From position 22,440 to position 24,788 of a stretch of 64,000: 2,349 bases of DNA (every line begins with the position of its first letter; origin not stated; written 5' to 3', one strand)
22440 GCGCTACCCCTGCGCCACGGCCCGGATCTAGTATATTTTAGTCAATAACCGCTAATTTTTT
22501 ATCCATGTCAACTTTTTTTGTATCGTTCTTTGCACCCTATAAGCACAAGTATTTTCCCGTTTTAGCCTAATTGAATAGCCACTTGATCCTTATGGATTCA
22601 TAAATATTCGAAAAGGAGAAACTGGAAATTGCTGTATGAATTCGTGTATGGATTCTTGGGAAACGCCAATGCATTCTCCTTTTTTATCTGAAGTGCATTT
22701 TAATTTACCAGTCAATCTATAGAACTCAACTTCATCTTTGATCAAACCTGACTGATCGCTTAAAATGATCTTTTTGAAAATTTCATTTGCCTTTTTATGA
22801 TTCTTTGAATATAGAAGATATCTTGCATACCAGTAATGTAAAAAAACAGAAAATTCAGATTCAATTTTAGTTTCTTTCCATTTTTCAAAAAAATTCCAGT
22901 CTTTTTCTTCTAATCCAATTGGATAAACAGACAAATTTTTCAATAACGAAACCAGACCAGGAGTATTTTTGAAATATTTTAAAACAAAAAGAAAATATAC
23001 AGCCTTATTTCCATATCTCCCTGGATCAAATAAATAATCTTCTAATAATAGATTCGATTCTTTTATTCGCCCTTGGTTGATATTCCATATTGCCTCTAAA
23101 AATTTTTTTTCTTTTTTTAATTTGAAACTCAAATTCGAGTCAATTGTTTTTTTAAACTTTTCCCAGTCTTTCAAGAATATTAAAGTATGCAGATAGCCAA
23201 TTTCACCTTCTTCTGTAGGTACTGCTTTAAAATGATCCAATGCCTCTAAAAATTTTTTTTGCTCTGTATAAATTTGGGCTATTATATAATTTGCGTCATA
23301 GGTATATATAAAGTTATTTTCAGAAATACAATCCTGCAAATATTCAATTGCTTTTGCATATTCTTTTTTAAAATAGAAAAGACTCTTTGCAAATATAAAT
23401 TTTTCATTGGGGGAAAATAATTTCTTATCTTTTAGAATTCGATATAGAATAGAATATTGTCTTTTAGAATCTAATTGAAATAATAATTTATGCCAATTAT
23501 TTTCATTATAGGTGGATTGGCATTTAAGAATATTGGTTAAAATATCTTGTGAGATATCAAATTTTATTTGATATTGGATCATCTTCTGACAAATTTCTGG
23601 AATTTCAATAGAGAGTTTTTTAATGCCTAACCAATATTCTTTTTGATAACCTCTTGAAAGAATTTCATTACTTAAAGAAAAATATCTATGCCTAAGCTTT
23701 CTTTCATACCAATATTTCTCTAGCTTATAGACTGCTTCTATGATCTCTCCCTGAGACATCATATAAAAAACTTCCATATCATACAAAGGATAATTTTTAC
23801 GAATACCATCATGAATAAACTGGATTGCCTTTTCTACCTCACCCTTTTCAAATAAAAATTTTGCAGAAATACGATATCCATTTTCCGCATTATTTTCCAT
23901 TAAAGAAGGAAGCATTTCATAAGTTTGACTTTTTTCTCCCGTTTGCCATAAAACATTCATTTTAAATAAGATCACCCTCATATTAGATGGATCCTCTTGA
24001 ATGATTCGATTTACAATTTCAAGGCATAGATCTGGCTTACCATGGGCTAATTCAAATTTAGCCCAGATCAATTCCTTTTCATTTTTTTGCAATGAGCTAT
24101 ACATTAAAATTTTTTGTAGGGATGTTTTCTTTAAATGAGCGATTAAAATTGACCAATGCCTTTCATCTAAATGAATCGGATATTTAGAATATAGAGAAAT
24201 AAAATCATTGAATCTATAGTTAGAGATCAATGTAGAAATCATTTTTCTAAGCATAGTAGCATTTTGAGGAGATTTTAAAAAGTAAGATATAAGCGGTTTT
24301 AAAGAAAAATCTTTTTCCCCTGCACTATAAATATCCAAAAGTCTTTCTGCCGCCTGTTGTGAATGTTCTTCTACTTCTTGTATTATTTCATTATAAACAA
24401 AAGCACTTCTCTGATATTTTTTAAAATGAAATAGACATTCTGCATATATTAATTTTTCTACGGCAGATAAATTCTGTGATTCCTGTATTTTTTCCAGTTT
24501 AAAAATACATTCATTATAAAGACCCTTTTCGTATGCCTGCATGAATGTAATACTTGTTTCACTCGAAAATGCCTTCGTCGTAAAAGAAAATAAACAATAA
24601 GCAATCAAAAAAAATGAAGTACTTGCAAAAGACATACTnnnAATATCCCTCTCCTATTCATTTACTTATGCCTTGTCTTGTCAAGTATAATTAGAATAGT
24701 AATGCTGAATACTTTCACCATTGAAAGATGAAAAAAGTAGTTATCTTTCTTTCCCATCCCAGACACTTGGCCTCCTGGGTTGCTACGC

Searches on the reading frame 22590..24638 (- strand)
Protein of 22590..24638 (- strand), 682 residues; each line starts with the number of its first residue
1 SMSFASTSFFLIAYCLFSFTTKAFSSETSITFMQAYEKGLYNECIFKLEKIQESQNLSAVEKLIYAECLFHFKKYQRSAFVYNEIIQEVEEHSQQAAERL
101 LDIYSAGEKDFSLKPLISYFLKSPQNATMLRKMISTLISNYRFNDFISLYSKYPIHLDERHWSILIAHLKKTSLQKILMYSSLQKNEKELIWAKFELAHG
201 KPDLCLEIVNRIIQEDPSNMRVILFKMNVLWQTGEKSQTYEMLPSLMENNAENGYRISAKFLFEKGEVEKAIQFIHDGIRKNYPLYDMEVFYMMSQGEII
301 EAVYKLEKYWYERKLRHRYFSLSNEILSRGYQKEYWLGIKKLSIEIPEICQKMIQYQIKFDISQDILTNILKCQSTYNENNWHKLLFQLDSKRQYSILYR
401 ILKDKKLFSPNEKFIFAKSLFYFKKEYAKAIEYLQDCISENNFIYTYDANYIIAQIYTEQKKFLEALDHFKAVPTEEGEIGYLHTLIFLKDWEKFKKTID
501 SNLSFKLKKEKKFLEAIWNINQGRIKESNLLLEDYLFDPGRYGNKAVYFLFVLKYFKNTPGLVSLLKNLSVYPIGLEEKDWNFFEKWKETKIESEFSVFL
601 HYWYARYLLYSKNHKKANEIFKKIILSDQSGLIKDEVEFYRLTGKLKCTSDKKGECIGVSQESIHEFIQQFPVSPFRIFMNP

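Call 28: search_protein_families(library=pfam, proteins=[window:22590-24638:-], max_evalue=0.00001)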
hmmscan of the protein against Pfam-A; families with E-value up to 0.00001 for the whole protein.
window:22590-24638:- (682 aa): 4 families
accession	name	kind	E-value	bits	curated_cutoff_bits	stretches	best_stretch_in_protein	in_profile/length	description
PF12895.13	ANAPC3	-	3e-09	37.4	27.2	0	409-471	22-80/82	Anaphase-promoting complex, cyclosome, subunit 3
PF13428.12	TPR_14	-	4.3e-08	33.5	23.5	0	191-225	6-40/44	Tetratricopeptide repeat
PF14559.12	TPR_19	-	6.3e-07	30.1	25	0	425-477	5-55/68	Tetratricopeptide repeat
PF13174.12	TPR_6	-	2.4e-06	28.2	26.3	0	417-440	7-29/33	Tetratricopeptide repeat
